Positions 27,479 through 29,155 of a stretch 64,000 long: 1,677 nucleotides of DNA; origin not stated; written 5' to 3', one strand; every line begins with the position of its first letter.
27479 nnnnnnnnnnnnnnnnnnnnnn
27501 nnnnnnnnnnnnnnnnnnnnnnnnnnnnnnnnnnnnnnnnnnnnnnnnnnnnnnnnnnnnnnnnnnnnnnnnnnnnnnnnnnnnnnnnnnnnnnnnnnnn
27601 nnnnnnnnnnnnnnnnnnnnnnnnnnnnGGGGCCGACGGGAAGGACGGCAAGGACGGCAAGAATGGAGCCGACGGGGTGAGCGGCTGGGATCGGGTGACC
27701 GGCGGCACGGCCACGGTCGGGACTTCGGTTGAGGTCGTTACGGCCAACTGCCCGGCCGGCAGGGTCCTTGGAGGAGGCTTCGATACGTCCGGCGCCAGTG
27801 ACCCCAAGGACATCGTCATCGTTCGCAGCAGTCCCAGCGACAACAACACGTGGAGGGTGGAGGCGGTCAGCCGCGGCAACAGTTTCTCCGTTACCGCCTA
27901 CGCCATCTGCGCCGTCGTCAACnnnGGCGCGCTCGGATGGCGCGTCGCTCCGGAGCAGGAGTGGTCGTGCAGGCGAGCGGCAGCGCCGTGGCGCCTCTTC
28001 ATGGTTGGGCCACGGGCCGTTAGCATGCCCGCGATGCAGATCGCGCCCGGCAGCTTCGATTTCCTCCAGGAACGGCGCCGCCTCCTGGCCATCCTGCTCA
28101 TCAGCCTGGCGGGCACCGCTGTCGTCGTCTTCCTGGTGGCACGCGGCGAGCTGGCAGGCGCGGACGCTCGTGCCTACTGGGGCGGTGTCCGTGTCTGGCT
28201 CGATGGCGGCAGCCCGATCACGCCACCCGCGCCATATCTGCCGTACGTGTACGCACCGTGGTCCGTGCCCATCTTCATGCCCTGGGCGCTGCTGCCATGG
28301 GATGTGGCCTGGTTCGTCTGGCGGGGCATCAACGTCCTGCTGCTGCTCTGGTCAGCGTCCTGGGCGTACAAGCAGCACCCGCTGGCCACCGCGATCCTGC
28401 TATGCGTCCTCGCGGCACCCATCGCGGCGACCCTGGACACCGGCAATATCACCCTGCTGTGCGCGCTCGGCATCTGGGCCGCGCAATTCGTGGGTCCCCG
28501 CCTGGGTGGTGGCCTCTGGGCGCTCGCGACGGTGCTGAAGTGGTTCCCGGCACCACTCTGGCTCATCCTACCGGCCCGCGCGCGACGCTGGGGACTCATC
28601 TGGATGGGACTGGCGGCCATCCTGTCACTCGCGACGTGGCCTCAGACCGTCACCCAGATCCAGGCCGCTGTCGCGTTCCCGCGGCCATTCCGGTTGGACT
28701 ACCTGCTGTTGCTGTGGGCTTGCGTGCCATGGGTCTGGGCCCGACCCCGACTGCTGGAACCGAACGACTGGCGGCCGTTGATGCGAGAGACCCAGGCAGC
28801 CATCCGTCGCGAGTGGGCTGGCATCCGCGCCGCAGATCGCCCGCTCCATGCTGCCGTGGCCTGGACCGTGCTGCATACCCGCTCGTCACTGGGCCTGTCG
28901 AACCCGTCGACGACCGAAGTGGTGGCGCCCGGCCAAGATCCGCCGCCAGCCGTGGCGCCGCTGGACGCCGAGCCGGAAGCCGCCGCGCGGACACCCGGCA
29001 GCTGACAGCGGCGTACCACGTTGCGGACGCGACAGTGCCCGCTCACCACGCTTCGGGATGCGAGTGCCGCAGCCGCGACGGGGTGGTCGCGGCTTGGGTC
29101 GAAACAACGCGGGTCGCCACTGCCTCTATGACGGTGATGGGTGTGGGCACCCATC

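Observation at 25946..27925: Bacterial collagen-like protein with membrane anchor, 11x TPTPVLP linker encoded by a perfect 21-bp repeat, ~130 Gly-X-Y triplets and a small C-terminal globular domain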

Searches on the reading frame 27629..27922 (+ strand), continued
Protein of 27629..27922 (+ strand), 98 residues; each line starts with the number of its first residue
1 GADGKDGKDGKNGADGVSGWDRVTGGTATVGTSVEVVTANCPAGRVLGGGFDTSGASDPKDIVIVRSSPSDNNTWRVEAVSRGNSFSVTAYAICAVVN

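Call 88: search_protein_families(library=pfam, proteins=[P0286, P0287, P0310, P0289, P0346, P0377], max_evalue=1)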
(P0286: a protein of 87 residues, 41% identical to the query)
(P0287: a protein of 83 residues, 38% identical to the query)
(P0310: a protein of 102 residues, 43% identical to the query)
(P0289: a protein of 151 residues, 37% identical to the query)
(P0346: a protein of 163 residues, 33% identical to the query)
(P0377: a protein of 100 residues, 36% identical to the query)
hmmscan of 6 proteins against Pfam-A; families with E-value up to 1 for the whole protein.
P0286 (87 aa): 1 family
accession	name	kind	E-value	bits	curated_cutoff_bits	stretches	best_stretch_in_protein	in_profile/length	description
PF10365.15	DUF2436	-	0.088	13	25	1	16-74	77-136/164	Domain of unknown function (DUF2436)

P0287 (83 aa): 0 families

P0310 (102 aa): 1 family
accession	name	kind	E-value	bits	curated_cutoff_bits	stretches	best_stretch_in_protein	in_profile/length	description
PF06715.18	Gp5_C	-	0.9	10.3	20.4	0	25-38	11-24/24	Gp5 C-terminal repeat (3 copies)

P0289 (151 aa): 1 family
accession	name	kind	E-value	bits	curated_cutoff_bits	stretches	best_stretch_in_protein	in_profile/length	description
PF01391.23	Collagen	-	1.7e-09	37.8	27.2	1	8-65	1-58/60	Collagen triple helix repeat (20 copies)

P0346 (163 aa): 1 family
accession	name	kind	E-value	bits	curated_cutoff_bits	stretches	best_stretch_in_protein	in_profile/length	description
PF01391.23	Collagen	-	1.1e-14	54.4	27.2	2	26-80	1-55/60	Collagen triple helix repeat (20 copies)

P0377 (100 aa): 1 family
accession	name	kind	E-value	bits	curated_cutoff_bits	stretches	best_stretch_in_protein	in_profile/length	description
PF00686.25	CBM_20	-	0.083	13.1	23.3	1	51-90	28-66/97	Starch binding domain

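Call 91: find_encoding_contigs(protein=P0071, flank=5000, max_places=2)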
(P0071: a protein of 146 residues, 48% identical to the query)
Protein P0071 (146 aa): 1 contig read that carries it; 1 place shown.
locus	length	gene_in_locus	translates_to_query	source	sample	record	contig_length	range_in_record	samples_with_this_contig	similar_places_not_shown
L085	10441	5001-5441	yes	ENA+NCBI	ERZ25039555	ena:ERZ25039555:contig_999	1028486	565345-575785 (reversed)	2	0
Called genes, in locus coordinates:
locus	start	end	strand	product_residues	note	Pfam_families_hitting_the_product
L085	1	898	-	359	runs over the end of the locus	PF03706:LPG_synthase_TM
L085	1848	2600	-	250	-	-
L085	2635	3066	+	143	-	-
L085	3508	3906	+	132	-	PF07969:Amidohydro_3, PF01979:Amidohydro_1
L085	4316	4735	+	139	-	-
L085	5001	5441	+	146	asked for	PF01391:Collagen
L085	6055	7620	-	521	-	-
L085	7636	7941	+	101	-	-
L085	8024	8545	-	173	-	PF01975:SurE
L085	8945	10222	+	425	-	-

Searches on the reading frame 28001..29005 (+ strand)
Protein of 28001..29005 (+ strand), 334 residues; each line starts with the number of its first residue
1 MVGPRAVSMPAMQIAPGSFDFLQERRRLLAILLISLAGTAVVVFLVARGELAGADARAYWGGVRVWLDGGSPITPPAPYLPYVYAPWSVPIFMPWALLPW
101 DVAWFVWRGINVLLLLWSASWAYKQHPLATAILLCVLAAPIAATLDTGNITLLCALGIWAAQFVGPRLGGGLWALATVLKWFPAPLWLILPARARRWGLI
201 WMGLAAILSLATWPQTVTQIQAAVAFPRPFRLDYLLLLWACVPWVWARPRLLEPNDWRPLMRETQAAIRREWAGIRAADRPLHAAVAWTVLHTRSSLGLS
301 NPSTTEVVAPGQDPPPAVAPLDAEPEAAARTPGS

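Call 4: search_protein_families(library=pfam, proteins=[window:28001-29005:+], max_evalue=0.01)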
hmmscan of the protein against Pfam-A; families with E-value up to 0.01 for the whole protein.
window:28001-29005:+ (334 aa): 1 family
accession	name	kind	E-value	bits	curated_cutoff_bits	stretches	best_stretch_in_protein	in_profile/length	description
PF09594.16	GT87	-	1.7e-11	44.8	25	1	82-217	1-146/237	Glycosyltransferase family 87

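Call 5: search_protein_families(library=ncbifam, proteins=[window:28001-29005:+], max_evalue=0.1)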
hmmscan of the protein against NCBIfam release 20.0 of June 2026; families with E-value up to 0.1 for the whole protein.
window:28001-29005:+ (334 aa): 0 families

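Call 10: find_encoding_contigs(protein=window:28001-29005:+, flank=10000, max_places=6)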
Protein window:28001-29005:+ (334 aa): no gene with exactly this product is on record in the collection.

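Call 51: find_related_loci(query=window:28001-29005:+, collection=metagenome_contigs, flank=6000)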
Query window:28001-29005:+ (334 aa) in metagenome_contigs; peptide patterns used: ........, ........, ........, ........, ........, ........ (x = any residue, [..] = any of these).
361 stretches matched a pattern; 233 encode a relative of the query (tblastn E <= 1e-3); the best 80 are kept; 80 distinct loci.
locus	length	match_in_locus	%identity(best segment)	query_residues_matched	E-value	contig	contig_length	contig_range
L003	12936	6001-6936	79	4-315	7e-157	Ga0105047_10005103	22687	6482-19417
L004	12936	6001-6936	79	4-315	1e-156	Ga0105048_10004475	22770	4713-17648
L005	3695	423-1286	77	19-306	1e-148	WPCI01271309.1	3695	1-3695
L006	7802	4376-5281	72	18-332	5e-142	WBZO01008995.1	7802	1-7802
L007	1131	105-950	78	19-300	5e-153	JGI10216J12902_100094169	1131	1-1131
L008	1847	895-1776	65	18-307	4e-128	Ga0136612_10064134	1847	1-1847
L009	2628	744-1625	65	10-300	3e-106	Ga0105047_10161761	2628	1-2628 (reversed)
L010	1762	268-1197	63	10-312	5e-108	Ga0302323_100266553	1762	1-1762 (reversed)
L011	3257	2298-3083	58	22-276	8e-91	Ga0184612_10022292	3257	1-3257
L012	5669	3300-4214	51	1-300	6e-88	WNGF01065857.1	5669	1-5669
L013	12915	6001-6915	51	1-300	7e-88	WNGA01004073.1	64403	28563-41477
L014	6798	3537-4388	53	22-300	8e-88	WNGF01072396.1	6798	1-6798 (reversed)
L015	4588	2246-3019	57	22-272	1e-86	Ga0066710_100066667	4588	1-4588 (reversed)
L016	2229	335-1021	65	22-250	7e-89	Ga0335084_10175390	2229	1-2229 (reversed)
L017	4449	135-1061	51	22-319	1e-85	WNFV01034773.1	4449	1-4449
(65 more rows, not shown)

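Call 74: find_homologous_proteins(query=window:28001-29005:+, max_evalue=1e-10)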
Query window:28001-29005:+ (334 aa): 1611 proteins with E <= 1e-10 among 8000 candidates; the best 120 are listed.
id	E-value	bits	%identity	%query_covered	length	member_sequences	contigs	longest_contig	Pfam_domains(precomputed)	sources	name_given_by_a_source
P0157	1.5e-180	618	88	97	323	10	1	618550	PF09594.17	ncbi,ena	-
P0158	4.2e-165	567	87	86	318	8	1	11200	PF09594.17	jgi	jgi:hypothetical protein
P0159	1.5e-162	559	82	92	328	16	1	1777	PF09594.17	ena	-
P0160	2.2e-162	559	80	97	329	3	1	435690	PF09594.17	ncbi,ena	-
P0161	3.5e-155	535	77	92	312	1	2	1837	PF09594.17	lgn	-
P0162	7.5e-155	534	82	87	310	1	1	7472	PF09594.17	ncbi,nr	ncbi:MAG: DUF2029 domain-containing protein [Chloroflexi bacterium]|nr:DUF2029 domain-containing pro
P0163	9.1e-147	507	78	86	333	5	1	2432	PF09594.17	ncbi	-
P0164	6.7e-146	504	75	90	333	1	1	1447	PF09594.17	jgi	jgi:hypothetical protein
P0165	1.2e-145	503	76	86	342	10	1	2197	PF09594.17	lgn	-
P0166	4.3e-144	498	72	94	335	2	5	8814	PF09594.17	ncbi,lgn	-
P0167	8.7e-143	494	78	84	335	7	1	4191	PF09594.17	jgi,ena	-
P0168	1.9e-142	493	75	86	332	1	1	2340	PF09594.17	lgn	-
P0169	2.8e-142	492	72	91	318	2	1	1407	PF09594.17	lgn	-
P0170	8.3e-142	491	73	91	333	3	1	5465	PF09594.17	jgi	jgi:hypothetical protein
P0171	4.3e-141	488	73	89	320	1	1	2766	PF09594.17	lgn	-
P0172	1.0e-140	487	70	91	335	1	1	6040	PF09594.17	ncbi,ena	-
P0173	2.2e-140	486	76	85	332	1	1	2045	PF09594.17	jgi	jgi:hypothetical protein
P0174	5.1e-140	485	72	94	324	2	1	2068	PF09594.17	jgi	jgi:hypothetical protein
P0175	4.7e-139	482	75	87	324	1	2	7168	PF09594.17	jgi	jgi:hypothetical protein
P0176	2.7e-136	473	74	86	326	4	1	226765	PF09594.17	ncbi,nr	ncbi:MAG: DUF2029 domain-containing protein [Chloroflexi bacterium]|nr:DUF2029 domain-containing pro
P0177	5.0e-136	472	69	91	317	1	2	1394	PF09594.17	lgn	-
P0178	1.1e-135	471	78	81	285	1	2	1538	PF09594.17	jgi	jgi:hypothetical protein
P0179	2.4e-132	460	73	86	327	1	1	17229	PF09594.17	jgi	jgi:hypothetical protein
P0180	1.9e-129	450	78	75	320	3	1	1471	PF09594.17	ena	-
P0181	2.4e-126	440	71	90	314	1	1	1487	PF09594.17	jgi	jgi:hypothetical protein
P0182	4.3e-121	423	66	90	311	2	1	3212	PF09594.17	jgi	jgi:hypothetical protein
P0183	5.3e-121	422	64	90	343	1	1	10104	PF09594.17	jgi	jgi:hypothetical protein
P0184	3.7e-120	420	65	87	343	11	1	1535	PF09594.17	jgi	-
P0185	1.4e-119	418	66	85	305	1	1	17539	PF09594.17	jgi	jgi:hypothetical protein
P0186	1.5e-119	418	65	89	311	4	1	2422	PF09594.17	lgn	-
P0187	1.3e-118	415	76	72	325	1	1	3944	PF09594.17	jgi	jgi:hypothetical protein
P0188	3.3e-118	413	61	95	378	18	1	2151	PF09594.17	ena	-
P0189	1.0e-117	412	65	89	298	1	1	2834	PF09594.17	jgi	jgi:hypothetical protein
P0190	3.5e-117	410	69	82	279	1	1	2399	PF09594.17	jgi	jgi:hypothetical protein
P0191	2.6e-116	407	66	86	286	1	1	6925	PF09594.17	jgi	jgi:hypothetical protein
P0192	4.0e-115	403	65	85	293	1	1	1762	PF09594.17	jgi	-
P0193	4.6e-115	403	63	86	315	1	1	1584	PF09594.17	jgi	jgi:hypothetical protein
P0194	1.7e-114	401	64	84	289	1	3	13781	PF09594.17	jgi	jgi:hypothetical protein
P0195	1.1e-111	392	63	89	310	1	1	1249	PF09594.17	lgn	-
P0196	2.1e-111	391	75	70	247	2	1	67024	PF09594.17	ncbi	ncbi:MAG: glycosyltransferase family 87 protein [Chloroflexota bacterium]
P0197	9.4e-111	389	62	89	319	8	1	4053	PF09594.17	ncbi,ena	-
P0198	6.6e-108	379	72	71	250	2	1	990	PF09594.17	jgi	jgi:hypothetical protein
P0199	8.7e-106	372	91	55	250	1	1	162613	PF09594.17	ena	-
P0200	5.6e-105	370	66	80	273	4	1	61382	PF09594.17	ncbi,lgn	-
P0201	4.9e-104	367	69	71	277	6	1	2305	PF09594.17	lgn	-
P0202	1.4e-103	365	57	92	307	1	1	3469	PF09594.17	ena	-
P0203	1.8e-103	365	56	92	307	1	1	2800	PF09594.17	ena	-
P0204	4.4e-103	363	56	92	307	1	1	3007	PF09594.17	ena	-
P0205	4.9e-103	363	65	74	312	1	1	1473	PF09594.17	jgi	jgi:hypothetical protein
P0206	6.2e-103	363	56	92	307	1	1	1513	PF09594.17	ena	-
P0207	1.2e-102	362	61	82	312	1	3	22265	PF09594.17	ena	-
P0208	1.4e-102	362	57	87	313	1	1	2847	PF09594.17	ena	-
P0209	1.4e-102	362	57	90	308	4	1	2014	PF09594.17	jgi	jgi:hypothetical protein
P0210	2.1e-102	361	62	79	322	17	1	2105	PF09594.17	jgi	jgi:hypothetical protein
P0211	2.3e-102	361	59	88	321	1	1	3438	PF09594.17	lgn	-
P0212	4.3e-102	360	59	85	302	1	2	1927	PF09594.17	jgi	jgi:hypothetical protein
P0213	1.5e-101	358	55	93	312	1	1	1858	PF09594.17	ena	-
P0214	1.9e-101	358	59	85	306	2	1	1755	PF09594.17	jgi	jgi:Glycosyltransferase family 87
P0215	2.4e-101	358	54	93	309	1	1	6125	PF09594.17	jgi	jgi:hypothetical protein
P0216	3.6e-101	357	55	93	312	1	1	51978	PF09594.17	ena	-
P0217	4.2e-101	357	56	89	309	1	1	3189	PF09594.17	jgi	jgi:hypothetical protein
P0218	7.4e-101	356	58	87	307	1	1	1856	PF09594.17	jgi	-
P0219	1.1e-100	356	60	78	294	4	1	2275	PF09594.17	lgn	-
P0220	1.3e-100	355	57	86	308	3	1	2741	PF09594.17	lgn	-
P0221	1.8e-100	355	56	91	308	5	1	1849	PF09594.17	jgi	jgi:hypothetical protein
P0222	2.0e-100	355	61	80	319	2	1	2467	PF09594.17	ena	-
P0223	2.1e-100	355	55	93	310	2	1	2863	PF09594.17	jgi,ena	-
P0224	3.9e-100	354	63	79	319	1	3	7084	PF09594.17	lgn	-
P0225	4.0e-100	354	54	93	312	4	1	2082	PF09594.17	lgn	-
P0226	4.6e-100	353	56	89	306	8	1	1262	PF09594.17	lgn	-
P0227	4.8e-100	353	84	56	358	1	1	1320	PF09594.17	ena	-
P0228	7.5e-100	353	63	81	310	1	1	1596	PF09594.17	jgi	jgi:hypothetical protein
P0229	1.0e-99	352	56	87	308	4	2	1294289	PF09594.17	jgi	jgi:hypothetical protein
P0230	1.1e-99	352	62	79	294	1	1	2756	PF09594.17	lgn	-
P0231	1.4e-99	352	55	92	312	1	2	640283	PF09594.17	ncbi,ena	-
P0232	2.8e-99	351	56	86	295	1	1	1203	PF09594.17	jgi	jgi:hypothetical protein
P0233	2.9e-99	351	59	85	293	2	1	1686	PF09594.17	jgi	jgi:hypothetical protein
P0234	3.5e-99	351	59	85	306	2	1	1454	PF09594.17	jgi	jgi:Glycosyltransferase family 87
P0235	5.2e-99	350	61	75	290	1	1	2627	PF09594.17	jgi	jgi:hypothetical protein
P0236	1.1e-98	349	57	85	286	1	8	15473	PF09594.17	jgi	jgi:hypothetical protein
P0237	1.3e-98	349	55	87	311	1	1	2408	PF09594.17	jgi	jgi:hypothetical protein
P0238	2.2e-98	348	53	95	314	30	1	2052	PF09594.17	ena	-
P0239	2.3e-98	348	58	84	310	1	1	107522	PF09594.17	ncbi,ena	-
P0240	2.4e-98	348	60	79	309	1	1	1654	PF09594.17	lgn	-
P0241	2.9e-98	348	56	84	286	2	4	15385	PF09594.17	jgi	jgi:hypothetical protein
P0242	5.3e-98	347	54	87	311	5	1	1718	PF09594.17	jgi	jgi:hypothetical protein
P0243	7.7e-98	346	55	85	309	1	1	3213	PF09594.17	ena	-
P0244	1.3e-97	345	58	85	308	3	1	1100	PF09594.17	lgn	-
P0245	1.9e-97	345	53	88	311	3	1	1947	PF09594.17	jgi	jgi:hypothetical protein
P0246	2.0e-97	345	58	84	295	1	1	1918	PF09594.17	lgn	-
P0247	2.5e-97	344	56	88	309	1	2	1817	PF09594.17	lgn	-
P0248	2.8e-97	344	58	85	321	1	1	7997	PF09594.17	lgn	-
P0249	3.8e-97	344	53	93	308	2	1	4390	PF09594.17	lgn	-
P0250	3.8e-97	344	53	93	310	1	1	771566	PF09594.17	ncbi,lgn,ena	-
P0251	4.4e-97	344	52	94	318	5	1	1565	PF09594.17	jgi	jgi:hypothetical protein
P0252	4.4e-97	344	56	84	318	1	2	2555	PF09594.17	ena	-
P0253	4.9e-97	344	58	81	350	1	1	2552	PF09594.17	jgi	-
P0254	5.9e-97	343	52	92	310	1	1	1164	PF09594.17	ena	-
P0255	6.9e-97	343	65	72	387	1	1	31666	PF09594.17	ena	-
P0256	8.9e-97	343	54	92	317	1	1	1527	PF09594.17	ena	-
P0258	1.0e-96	342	54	91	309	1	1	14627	PF09594.17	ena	-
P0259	1.2e-96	342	52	90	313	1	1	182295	PF09594.17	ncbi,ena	-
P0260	1.3e-96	342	54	93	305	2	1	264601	PF09594.17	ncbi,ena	-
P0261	1.4e-96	342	51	93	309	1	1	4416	PF09594.17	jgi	-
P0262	1.5e-96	342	52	89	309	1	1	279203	PF09594.17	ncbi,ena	-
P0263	1.7e-96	342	57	84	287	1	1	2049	PF09594.17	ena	-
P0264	1.8e-96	342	54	88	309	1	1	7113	PF09594.17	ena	-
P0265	2.0e-96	341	57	84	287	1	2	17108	PF09594.17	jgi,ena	-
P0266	2.2e-96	341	59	84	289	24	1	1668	PF09594.17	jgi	jgi:hypothetical protein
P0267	2.3e-96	341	57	85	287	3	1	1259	PF09594.17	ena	-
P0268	2.5e-96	341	56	84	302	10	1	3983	PF09594.17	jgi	jgi:hypothetical protein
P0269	2.7e-96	341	54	87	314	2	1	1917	PF09594.17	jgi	jgi:hypothetical protein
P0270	2.7e-96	341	54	88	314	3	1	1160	PF09594.17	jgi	jgi:hypothetical protein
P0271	3.3e-96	341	53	90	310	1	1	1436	PF09594.17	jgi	-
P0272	3.4e-96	341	59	84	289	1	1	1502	PF09594.17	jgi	jgi:hypothetical protein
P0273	4.6e-96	340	61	73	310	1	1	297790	PF09594.17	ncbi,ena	-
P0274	4.9e-96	340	53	90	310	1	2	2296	PF09594.17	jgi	-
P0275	6.5e-96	340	53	90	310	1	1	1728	PF09594.17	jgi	-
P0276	7.1e-96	340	56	85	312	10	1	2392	PF09594.17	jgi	-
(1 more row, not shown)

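Call 75: find_encoding_contigs(protein=P0160, flank=6000, max_places=2)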
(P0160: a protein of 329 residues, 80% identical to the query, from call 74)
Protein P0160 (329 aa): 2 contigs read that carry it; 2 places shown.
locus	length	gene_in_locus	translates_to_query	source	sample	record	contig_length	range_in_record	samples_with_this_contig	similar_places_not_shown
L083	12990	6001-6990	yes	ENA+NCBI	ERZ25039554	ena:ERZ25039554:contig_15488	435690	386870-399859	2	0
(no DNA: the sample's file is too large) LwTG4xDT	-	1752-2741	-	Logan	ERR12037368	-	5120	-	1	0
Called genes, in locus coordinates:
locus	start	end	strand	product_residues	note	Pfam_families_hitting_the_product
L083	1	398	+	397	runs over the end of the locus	PF08245:Mur_ligase_M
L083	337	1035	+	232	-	PF02875:Mur_ligase_C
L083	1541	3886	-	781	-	PF18921:Cyanophycin_syn, PF02222:ATP-grasp (weak), PF02655:ATP-grasp_3 (faint), PF02786:CPSase_L_D2, PF02955:GSH-S_ATP (faint), PF08443:RimK (faint), PF13549:ATP-grasp_5, PF08245:Mur_ligase_M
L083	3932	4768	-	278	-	PF03575:Peptidase_S51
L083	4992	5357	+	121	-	-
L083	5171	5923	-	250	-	-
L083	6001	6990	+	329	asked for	PF09594:GT87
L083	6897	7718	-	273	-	PF01149:Fapy_DNA_glyco, PF06831:H2TH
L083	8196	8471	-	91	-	PF02604:PhdYeFM_antitox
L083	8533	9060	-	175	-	PF23234:WHD_4th_Lhr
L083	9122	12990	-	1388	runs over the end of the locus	PF00270:DEAD, PF04851:ResIII (faint), PF13481:AAA_25 (weak), PF00271:Helicase_C, PF19306:WHD_Lhr, PF08494:DEAD_assoc, PF23236:WHD_2nd_Lhr, PF23235:WHD_3rd_Lhr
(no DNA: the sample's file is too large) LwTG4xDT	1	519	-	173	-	?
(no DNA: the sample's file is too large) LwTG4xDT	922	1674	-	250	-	-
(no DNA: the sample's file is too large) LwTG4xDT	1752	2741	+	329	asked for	PF09594:GT87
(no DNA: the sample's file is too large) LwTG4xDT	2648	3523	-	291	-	PF01149:Fapy_DNA_glyco, PF06831:H2TH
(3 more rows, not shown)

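Call 76: find_encoding_contigs(protein=P0158, flank=6000, max_places=2)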
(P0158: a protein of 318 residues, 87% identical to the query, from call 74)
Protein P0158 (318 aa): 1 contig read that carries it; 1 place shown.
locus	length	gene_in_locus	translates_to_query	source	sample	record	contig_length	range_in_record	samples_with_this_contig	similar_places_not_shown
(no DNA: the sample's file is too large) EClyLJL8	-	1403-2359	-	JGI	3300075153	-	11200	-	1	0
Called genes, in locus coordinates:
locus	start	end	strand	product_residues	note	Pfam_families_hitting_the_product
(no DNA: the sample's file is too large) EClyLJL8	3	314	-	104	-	?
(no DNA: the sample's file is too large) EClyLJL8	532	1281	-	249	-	-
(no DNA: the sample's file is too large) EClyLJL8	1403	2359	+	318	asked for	PF09594:GT87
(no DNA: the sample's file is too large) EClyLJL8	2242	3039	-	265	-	PF01149:Fapy_DNA_glyco, PF06831:H2TH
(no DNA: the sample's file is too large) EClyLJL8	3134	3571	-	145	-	PF01850:PIN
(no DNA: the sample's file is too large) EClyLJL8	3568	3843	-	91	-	PF02604:PhdYeFM_antitox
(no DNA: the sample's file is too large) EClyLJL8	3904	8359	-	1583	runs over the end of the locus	PF00270:DEAD, PF13481:AAA_25 (weak), PF00271:Helicase_C, PF19306:WHD_Lhr, PF08494:DEAD_assoc, PF23236:WHD_2nd_Lhr, PF23235:WHD_3rd_Lhr, PF23234:WHD_4th_Lhr, +1 more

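Call 77: find_encoding_contigs(protein=P0199, flank=6000, max_places=2)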
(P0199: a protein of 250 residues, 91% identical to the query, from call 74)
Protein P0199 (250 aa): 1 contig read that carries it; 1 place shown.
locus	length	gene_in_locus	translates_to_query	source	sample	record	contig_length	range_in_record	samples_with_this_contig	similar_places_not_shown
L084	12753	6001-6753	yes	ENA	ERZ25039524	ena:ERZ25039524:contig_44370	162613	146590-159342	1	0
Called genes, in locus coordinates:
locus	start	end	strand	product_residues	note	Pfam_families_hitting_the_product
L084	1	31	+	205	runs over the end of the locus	PF00561:Abhydrolase_1, PF12146:Hydrolase_4, PF12697:Abhydrolase_6, PF08386:Abhydrolase_4 (weak)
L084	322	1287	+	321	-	-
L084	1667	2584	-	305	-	PF02875:Mur_ligase_C (weak)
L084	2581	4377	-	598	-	PF18921:Cyanophycin_syn, PF14397:ATPgrasp_ST (faint), PF08443:RimK (faint), PF08245:Mur_ligase_M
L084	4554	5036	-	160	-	PF03575:Peptidase_S51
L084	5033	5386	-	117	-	-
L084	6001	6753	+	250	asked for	PF09594:GT87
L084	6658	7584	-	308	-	-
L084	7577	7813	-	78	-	-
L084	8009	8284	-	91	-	PF02604:PhdYeFM_antitox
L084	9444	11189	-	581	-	PF08494:DEAD_assoc, PF23235:WHD_3rd_Lhr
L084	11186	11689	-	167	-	PF19306:WHD_Lhr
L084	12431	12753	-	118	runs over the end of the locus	PF00270:DEAD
